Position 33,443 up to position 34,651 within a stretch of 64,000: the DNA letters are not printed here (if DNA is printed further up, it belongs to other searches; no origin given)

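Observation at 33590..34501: CarH-type cobalamin photoreceptor signature fused to a C-terminal XRE helix-turn-helix (inverted, swapped architecture)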

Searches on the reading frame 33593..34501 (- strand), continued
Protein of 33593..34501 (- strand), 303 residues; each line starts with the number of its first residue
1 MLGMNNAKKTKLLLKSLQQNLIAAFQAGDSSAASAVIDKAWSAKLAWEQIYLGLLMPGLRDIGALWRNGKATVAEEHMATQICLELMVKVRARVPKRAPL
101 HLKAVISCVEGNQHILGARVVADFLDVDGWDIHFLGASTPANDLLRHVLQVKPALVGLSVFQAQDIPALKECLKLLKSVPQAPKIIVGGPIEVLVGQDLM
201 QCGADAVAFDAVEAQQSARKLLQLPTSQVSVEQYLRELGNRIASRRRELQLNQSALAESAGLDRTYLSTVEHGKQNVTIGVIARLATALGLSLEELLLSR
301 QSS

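Call 20: find_related_loci(query=A1, collection=genome_contigs, flank=6000)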
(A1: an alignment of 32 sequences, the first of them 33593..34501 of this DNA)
Query A1 (303 aa) in genome_contigs; peptide patterns used: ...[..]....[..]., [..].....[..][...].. (x = any residue, [..] = any of these).
600 stretches matched a pattern (row limit reached: there are more); 486 encode a relative of the query (tblastn E <= 1e-3); the best 80 are kept; 80 distinct loci.
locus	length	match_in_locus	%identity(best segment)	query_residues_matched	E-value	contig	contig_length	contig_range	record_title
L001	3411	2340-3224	43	4-298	1e-72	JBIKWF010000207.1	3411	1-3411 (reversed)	MAG: Bdellovibrionota bacterium isolate ME2015-09-01_3300035663_group6_bin89 Rohwer_bin1204_scaffold_38976_c1, whole gen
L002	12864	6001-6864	43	13-299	5e-69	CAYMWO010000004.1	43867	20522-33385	MAG TPA_asm: uncultured Bdellovibrionales bacterium isolate SRP173033_co1_12 genome assembly, contig: NODE_1134_length_4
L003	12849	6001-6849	39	14-297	8e-64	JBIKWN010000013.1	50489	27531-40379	MAG: Bdellovibrionota bacterium isolate ME2015-09-13_3300035666_group6_bin236 Rohwer_bin1197_scaffold_384_c1, whole geno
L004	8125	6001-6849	39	16-298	1e-63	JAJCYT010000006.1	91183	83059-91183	MAG: Candidatus Fraserbacteria bacterium isolate OFTM103 OFTM103_5, whole genome shotgun sequence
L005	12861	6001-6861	39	14-300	2e-63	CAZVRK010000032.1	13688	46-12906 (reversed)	MAG TPA_asm: uncultured Dehalococcoidia bacterium isolate binchicken_co46_395 genome assembly, contig: NODE_8557_length_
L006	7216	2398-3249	42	14-297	2e-62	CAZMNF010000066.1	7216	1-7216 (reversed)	MAG TPA_asm: uncultured Thermotogae bacterium isolate SRP185896_co2_339 genome assembly, contig: NODE_14982_length_7216_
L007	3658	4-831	41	22-297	2e-62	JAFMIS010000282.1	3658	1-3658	Bacterium isolate DEBay_Sum019D_L_G_100 NODE_35021_length_3658_cov_5.634749, whole genome shotgun sequence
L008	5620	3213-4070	40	13-298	4e-62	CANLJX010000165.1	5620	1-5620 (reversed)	MAG: Deltaproteobacteria bacterium isolate ZE-3nov15-121 genome assembly, contig: ZE-3nov15-C24467, whole genome shotgun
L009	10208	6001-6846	40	17-298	1e-61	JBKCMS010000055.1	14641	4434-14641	MAG: Pseudomonadota bacterium isolate samp_506_metabat2_168 samp_506_614467, whole genome shotgun sequence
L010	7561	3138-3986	38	14-297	3e-61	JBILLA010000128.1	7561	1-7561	MAG: Bdellovibrionota bacterium isolate ME2017-07-24_3300042509_group7_bin149 Rohwer_bin1199_scaffold_9738_c1, whole gen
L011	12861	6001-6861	39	13-299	2e-61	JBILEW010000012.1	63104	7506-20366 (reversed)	MAG: Bdellovibrionota bacterium isolate ME2016-07-29_3300044622_group7_bin183 Rohwer_bin1189_scaffold_71_c2, whole genom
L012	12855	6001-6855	40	14-298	2e-61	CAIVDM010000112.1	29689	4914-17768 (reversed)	MAG: uncultured delta proteobacterium isolate ErkenSummer_bin-0574 genome assembly, contig: bin-0574:112/255, whole geno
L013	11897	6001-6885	39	8-298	3e-61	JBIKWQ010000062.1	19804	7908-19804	MAG: Bdellovibrionota bacterium isolate ME2015-09-13_3300035666_group6_bin39 Rohwer_bin1188_scaffold_2250_c1, whole geno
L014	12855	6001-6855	38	16-299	4e-61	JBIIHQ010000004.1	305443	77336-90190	MAG: Bdellovibrionota bacterium isolate ME2001-08-13pf_3300042453_group1_bin131 Rohwer_bin1193_scaffold_12_c1, whole gen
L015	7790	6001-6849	42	16-297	5e-61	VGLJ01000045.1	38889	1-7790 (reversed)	MAG: Candidatus Rokuibacteriota bacterium isolate M_DeepCast_50m_m1_133 M_DeepCast_50m_m1_133_Ga0194121_10001538, whole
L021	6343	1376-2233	40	13-298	3e-60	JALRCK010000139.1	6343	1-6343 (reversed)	MAG: Deltaproteobacteria bacterium isolate HTM.30 NODE_139_length_6343_cov_3.241462, whole genome shotgun sequence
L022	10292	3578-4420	40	17-297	1e-59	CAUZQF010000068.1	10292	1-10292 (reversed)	MAG: Dehalococcoidia bacterium isolate CB9_331.94 genome assembly, contig: Ga0302133_10002969, whole genome shotgun sequ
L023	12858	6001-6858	39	13-298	1e-59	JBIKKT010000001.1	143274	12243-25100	MAG: Bdellovibrionota bacterium isolate ME2014-08-05_3300044627_group5_bin200 Rohwer_bin1185_scaffold_32_c1, whole genom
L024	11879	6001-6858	40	13-298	9e-60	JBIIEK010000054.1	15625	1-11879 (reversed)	MAG: Bdellovibrionota bacterium isolate ME2000-09-26pf_3300044610_group1_bin166 Rohwer_bin1165_scaffold_2420_c1, whole g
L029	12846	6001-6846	40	18-298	7e-59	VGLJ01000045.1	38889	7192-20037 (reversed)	MAG: Candidatus Rokuibacteriota bacterium isolate M_DeepCast_50m_m1_133 M_DeepCast_50m_m1_133_Ga0194121_10001538, whole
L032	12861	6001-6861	38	18-303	5e-58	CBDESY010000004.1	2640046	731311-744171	MAG: Dehalococcoidia bacterium isolate 9747ee0e-72c6-48f8-bd5a-878beb84f008 genome assembly, contig: contig_4, whole gen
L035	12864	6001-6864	38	13-299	8e-57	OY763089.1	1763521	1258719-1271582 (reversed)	MAG: Dehalococcoidia bacterium isolate e66569de-989e-459c-8942-bbbb2819a0b0 genome assembly, chromosome: 1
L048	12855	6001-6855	35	14-297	6e-55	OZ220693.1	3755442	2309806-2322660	MAG: Dehalococcoidia bacterium isolate bb874fd2-ee0c-4288-94b4-44cbacb43f92 genome assembly, chromosome: 1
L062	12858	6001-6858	33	13-297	2e-51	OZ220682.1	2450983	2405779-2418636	MAG: Dehalococcoidia bacterium isolate 0d331d3b-d7ed-4eba-809e-4bb0832fe511 genome assembly, chromosome: 1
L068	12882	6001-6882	34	4-297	4e-49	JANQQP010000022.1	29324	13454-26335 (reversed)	MAG: Dehalococcoidia bacterium isolate IP29b_bin.30 k99_156721, whole genome shotgun sequence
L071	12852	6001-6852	34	14-297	1e-48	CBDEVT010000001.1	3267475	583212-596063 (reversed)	MAG: Dehalococcoidia bacterium isolate 68605754-1818-4a61-b8ac-b218061140c5 genome assembly, contig: contig_1, whole gen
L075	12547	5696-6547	38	15-297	4e-46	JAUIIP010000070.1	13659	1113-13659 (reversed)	MAG: bacterium isolate Co_bin.267 NODE_24986_length_13659_cov_1.075894, whole genome shotgun sequence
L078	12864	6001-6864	32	14-303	4e-45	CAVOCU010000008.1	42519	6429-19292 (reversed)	MAG: Dehalococcoidia bacterium isolate CBN3_323.52 genome assembly, contig: Ga0302135_10000141, whole genome shotgun seq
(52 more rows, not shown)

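Call 26: search_protein_families(library=pfam, proteins=[L012:4750-5781:-, L021:3641-4624:-, L024:8377-8775:+, L023:8385-9869:+, L062:4317-5396:-, L032:3982-4407:-, L062:7051-8094:+, L032:7936-8709:+, L001:958-2202:-, L003:6902-7681:+], max_evalue=0.0001)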
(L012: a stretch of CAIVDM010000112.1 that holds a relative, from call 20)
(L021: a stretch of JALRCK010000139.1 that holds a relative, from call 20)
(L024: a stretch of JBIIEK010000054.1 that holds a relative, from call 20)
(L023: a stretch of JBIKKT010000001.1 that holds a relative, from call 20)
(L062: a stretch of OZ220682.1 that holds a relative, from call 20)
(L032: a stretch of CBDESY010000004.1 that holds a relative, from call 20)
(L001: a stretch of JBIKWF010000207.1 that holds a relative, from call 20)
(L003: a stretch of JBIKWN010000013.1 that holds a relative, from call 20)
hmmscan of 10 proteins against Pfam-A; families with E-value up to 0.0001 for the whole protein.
L012:4750-5781:- (344 aa): 1 family
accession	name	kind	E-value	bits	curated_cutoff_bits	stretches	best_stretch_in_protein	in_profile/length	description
PF00226.36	DnaJ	-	4.4e-07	30.4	27.8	1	9-63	4-54/63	DnaJ domain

L021:3641-4624:- (328 aa): 5 families
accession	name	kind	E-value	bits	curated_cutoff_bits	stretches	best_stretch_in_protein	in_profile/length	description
PF08003.17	Methyltransf_9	-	5e-71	239.7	23.8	1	70-327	59-315/315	Protein of unknown function (DUF1698)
PF13489.12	Methyltransf_23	-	1.4e-15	57.9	27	1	120-276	14-163/164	Methyltransferase domain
PF13847.12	Methyltransf_31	-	5.5e-09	36.3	27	1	126-271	2-145/145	Methyltransferase domain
PF08241.18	Methyltransf_11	-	1.9e-06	28.8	21.2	1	133-228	2-94/95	Methyltransferase domain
PF13649.12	Methyltransf_25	-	2.6e-06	28.5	27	1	131-225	1-97/97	Methyltransferase domain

L024:8377-8775:+ (133 aa): 1 family
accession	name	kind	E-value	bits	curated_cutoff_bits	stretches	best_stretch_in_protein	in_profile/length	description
PF04379.20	DUF525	-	2.4e-32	111.4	27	1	26-110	2-86/87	ApaG domain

L023:8385-9869:+ (495 aa): 3 families
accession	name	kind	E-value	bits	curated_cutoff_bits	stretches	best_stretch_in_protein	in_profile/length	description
PF08245.18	Mur_ligase_M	-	1.7e-23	84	24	1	128-317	1-199/200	Mur ligase middle domain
PF01225.30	Mur_ligase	-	2.9e-12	47.2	21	1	22-120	1-92/95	Mur ligase family, catalytic domain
PF02875.26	Mur_ligase_C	-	3.3e-09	38.1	28.4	1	340-451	1-106/127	Mur ligase, glutamate ligase domain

L062:4317-5396:- (360 aa): 4 families
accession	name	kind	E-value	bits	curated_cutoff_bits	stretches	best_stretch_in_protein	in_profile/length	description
PF00107.32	ADH_zinc_N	-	6.3e-29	101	31.8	1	189-320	1-126/129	Zinc-binding dehydrogenase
PF08240.17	ADH_N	-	2.3e-27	95.7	23.5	1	27-148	1-103/104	Alcohol dehydrogenase GroES-like domain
PF13602.12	ADH_zinc_N_2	-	5.4e-08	34.3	27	1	222-353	1-128/134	Zinc-binding dehydrogenase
PF16912.11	Glu_dehyd_C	-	7.8e-06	25.9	34.9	1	180-285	32-136/211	Glucose dehydrogenase C-terminus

L032:3982-4407:- (142 aa): 3 families
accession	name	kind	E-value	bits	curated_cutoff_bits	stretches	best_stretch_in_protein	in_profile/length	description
PF07883.17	Cupin_2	-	1.4e-13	50.7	27.2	1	50-121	2-68/70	Cupin domain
PF00190.28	Cupin_1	-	3.9e-07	30.2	22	1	45-123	32-114/151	Cupin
PF12973.13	Cupin_7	-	5.5e-05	23.4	27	1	41-119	28-98/105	ChrR Cupin-like domain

L062:7051-8094:+ (348 aa): 1 family
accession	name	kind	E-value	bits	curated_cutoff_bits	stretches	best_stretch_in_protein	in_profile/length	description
PF02277.22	DBI_PRT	-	1.3e-113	380.1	22.6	1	13-344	10-329/329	Phosphoribosyltransferase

L032:7936-8709:+ (258 aa): 1 family
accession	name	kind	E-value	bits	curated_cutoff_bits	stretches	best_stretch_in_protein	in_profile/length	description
PF02654.20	CobS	-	8.9e-54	183.2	23.2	1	15-251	1-207/207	Cobalamin-5-phosphate synthase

L001:958-2202:- (415 aa): 9 families
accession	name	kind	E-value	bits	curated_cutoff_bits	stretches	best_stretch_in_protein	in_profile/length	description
PF01593.30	Amino_oxidase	-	1.6e-40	140.2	19.8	1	13-411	1-443/443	Flavin containing amine oxidoreductase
PF13450.12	NAD_binding_8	-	4.8e-16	59.2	21.9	1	8-72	1-67/68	NAD(P)-binding Rossmann-like domain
PF01266.30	DAO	-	1.6e-09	38.2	27.9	1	5-39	1-35/353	FAD dependent oxidoreductase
PF01946.23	Thi4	-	1.3e-07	31.6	26.2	1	2-41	16-56/235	Thi4 family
PF03486.20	HI0933_like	-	6.3e-07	29.5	50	1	5-45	2-42/244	HI0933-like protein Rossmann domain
PF00890.30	FAD_binding_2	-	8.9e-07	28.9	20.4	1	5-40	1-36/414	FAD binding domain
PF05834.18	Lycopene_cycl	-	6e-06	26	23.4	1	5-38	1-36/380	Lycopene cyclase protein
PF01494.25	FAD_binding_3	-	1.4e-05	24.9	22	1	3-37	1-35/349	FAD binding domain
PF07992.20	Pyr_redox_2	-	3.1e-05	24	26.1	0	5-42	2-40/291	Pyridine nucleotide-disulphide oxidoreductase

L003:6902-7681:+ (260 aa): 1 family
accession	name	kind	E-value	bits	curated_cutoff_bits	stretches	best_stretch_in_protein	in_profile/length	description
PF06966.17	DUF1295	-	4.5e-60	203.5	20.4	1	22-248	2-235/235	Protein of unknown function (DUF1295)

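Call 27: search_protein_families(library=pfam, proteins=[L003:7725-8756:+, L003:3905-4669:+, L022:1418-2581:-, L002:4375-5829:-, L029:722-2098:-, L071:6855-8333:+, L078:6883-7857:+, L068:3411-5975:-, L007:1133-2251:+, L075:5057-5566:-], max_evalue=0.0001)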
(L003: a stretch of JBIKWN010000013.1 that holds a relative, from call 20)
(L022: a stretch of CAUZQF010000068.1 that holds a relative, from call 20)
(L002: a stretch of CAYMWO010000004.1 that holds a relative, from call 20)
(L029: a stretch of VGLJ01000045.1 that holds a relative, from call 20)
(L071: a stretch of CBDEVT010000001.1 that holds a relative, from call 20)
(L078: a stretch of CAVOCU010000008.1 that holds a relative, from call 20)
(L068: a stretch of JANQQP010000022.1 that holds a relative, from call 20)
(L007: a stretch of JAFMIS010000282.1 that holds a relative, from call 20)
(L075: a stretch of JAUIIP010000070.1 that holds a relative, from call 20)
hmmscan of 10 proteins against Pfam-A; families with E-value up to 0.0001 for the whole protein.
L003:7725-8756:+ (344 aa): 11 families
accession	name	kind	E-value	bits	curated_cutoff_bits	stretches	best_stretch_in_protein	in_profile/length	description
PF02353.26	CMAS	-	1.8e-42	146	27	1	61-323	8-263/273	Mycolic acid cyclopropane synthetase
PF13649.12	Methyltransf_25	-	1.7e-16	61.1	27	1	119-213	1-97/97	Methyltransferase domain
PF13847.12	Methyltransf_31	-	1.5e-15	57.6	27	1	115-221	3-113/145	Methyltransferase domain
PF13489.12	Methyltransf_23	-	7.7e-14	52.2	27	1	110-237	15-132/164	Methyltransferase domain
PF08242.18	Methyltransf_12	-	5e-13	50.1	30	1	120-215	1-98/98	Methyltransferase domain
PF08241.18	Methyltransf_11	-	6e-13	49.7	21.2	1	120-216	1-94/95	Methyltransferase domain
PF05175.20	MTS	-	3.8e-08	33.6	23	1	104-217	23-138/170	Methyltransferase small domain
PF05401.17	NodS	-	3e-07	30.9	24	1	114-213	42-140/201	Nodulation protein S (NodS)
PF02390.23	Methyltransf_4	-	2.6e-06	27.4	24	1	118-174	4-60/173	Putative methyltransferase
PF01728.25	FtsJ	-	6.9e-06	26.5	24.1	1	109-225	14-145/181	FtsJ-like methyltransferase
PF03848.20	TehB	-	3.2e-05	23.9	20.4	1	118-193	33-106/193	Tellurite resistance protein TehB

L003:3905-4669:+ (255 aa): 1 family
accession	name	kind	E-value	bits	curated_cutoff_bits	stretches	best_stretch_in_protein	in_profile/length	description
PF04452.19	Methyltrans_RNA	-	2.3e-23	83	23.9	1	84-243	4-163/165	RNA methyltransferase domain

L022:1418-2581:- (388 aa): 1 family
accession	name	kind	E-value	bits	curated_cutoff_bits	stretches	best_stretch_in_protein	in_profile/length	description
PF10069.14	DICT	-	1.1e-07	32.3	23.8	1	44-131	23-114/129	Sensory domain in DIguanylate Cyclases and Two-component system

L002:4375-5829:- (485 aa): 2 families
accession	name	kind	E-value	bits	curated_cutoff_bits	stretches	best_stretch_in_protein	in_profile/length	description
PF03441.19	FAD_binding_7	-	1.3e-91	306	27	1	277-475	1-201/203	FAD binding domain of DNA photolyase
PF00875.24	DNA_photolyase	-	4.7e-46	157.2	26.6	1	6-170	1-163/164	DNA photolyase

L029:722-2098:- (459 aa): 4 families
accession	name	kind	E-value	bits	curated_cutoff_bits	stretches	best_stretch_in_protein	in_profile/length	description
PF08338.16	DUF1731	-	1.1e-19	70.3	27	1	407-454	1-47/47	Domain of unknown function (DUF1731)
PF01370.27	Epimerase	-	2.8e-14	53.6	20.9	1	162-373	1-229/240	NAD dependent epimerase/dehydratase family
PF03364.25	Polyketide_cyc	-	2.5e-10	41.1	23.4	1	13-127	2-112/126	Polyketide cyclase / dehydrase and lipid transport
PF16363.11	GDP_Man_Dehyd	-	2.2e-05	24.5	27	0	164-193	2-31/332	GDP-mannose 4,6 dehydratase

L071:6855-8333:+ (493 aa): 4 families
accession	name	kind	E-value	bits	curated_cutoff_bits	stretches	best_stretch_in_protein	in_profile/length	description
PF11066.14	DUF2867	-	9.5e-27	94.5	27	1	338-475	6-142/142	Protein of unknown function (DUF2867)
PF13460.12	NAD_binding_10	-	1.7e-10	41.5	27.2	1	22-128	1-101/184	NAD(P)H-binding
PF05368.20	NmrA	-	3.5e-10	40.4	27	1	17-162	4-152/298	NmrA-like family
PF01370.27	Epimerase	-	8.4e-06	25.8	20.9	1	18-136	1-125/240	NAD dependent epimerase/dehydratase family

L078:6883-7857:+ (325 aa): 2 families
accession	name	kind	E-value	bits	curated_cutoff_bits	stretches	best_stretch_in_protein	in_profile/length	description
PF04463.17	2-thiour_desulf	-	8.4e-38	130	34.7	1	14-155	1-140/141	2-thiouracil desulfurase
PF08349.16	DUF1722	-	1.1e-34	119.6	22.5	1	199-316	1-117/117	Protein of unknown function (DUF1722)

L068:3411-5975:- (855 aa): 1 family
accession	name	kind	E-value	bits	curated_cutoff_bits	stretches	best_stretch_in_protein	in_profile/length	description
PF02469.27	Fasciclin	-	6.7e-194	633.9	22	5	735-855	2-123/123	Fasciclin domain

L007:1133-2251:+ (373 aa): 2 families
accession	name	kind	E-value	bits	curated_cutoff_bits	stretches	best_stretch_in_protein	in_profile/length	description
PF13458.12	Peripla_BP_6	-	1.4e-41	143.7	31.7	1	39-351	1-327/343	Periplasmic binding protein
PF01094.35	ANF_receptor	-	9.6e-05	22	25.4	0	77-321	24-292/353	Receptor family ligand binding region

L075:5057-5566:- (170 aa): 2 families
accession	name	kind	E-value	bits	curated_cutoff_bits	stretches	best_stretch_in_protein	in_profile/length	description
PF03364.25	Polyketide_cyc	-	2.1e-05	25.2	23.4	1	28-138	2-111/126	Polyketide cyclase / dehydrase and lipid transport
PF10604.15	Polyketide_cyc2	-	6.2e-05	23.8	27.4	1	21-160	4-140/142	Polyketide cyclase / dehydrase and lipid transport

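Call 43: predict_structure(alignment_id=A1)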
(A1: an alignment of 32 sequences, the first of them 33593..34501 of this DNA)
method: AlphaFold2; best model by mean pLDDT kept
length: 303 residues; sequences in the alignment: 32
mean_pLDDT: 93.3   pTM: 0.77
mean pLDDT of the five models: 93.3, 92.9, 92.4, 92.3, 92.0
residues with pLDDT >= 90: 260; 70-90: 31; 50-70: 9; < 50: 3
segments of 3 or more residues with pLDDT < 50: 301-303
pLDDT, mean of each block of 10 residues (from residue 1): 77 96 98 98 95 96 96 96 97 92 97 92 97 96 98 98 95 97 97 91 96 96 79 86 96 97 95 90 96 84 40
secondary structure, 60 per line:
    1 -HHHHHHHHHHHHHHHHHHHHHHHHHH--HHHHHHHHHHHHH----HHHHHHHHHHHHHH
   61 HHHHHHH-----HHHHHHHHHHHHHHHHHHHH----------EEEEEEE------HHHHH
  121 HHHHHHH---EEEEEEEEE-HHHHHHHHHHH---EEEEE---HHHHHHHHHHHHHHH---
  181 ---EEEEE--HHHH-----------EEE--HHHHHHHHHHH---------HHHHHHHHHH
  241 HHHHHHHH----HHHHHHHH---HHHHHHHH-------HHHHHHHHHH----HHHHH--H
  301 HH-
elements in order: H2-27 H30-42 H47-67 H73-92 E103-109 H116-127 E131-139 H141-151 E155-159 H163-177 E184-188 H191-194 E206-208 H211-221 H231-248 H253-260 H264-271 H279-288 H293-297
